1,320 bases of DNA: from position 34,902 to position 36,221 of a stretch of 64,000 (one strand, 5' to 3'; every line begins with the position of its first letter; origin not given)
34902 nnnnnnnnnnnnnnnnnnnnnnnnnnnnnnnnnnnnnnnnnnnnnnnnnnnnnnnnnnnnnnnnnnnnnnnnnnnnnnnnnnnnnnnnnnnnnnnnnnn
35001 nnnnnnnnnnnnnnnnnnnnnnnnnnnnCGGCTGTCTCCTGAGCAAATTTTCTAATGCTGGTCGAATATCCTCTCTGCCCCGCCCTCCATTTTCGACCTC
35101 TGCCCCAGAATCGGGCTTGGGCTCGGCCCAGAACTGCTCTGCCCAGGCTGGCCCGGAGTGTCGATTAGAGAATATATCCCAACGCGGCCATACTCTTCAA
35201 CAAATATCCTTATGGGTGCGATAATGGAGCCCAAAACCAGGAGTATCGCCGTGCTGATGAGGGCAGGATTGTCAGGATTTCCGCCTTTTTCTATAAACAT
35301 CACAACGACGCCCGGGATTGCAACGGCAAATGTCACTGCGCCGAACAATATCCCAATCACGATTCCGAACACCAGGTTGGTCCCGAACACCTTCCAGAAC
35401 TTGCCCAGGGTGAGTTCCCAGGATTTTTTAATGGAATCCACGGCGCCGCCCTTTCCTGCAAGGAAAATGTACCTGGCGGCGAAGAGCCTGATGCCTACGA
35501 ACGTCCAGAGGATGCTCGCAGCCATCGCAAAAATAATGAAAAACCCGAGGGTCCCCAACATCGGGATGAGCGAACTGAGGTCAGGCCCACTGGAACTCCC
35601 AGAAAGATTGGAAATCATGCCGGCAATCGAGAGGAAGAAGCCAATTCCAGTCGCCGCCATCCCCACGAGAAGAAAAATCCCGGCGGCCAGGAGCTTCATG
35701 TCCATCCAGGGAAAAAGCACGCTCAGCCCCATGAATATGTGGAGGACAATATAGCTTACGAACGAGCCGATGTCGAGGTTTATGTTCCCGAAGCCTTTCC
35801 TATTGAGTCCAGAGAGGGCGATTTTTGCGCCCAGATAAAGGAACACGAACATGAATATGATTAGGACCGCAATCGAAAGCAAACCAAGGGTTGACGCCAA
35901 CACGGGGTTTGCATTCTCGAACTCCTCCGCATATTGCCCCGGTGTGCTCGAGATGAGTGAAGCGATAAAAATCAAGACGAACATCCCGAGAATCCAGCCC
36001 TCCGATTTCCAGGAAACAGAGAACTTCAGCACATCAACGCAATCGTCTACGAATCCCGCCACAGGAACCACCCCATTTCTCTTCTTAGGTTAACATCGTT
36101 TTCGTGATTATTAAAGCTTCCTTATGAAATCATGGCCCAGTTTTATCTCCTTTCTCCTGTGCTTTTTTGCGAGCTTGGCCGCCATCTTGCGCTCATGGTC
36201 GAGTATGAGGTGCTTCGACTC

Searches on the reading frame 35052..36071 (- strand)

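Call 49: search_protein_families(library=ncbifam, proteins=[window:35052-36071:-], max_evalue=1e-10)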
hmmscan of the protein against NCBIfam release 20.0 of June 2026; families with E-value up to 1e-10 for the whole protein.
window:35052-36071:- (339 aa): 0 families

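Call 56: search_protein_families(library=pfam, proteins=[window:35052-36071:-], max_evalue=0.001)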
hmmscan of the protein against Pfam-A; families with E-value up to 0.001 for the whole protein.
window:35052-36071:- (339 aa): 1 family
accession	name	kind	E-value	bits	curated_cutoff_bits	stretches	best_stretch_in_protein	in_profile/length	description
PF10110.14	GPDPase_memb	-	2e-06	27.2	29.6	1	177-287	163-273/321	Membrane domain of glycerophosphoryl diester phosphodiesterase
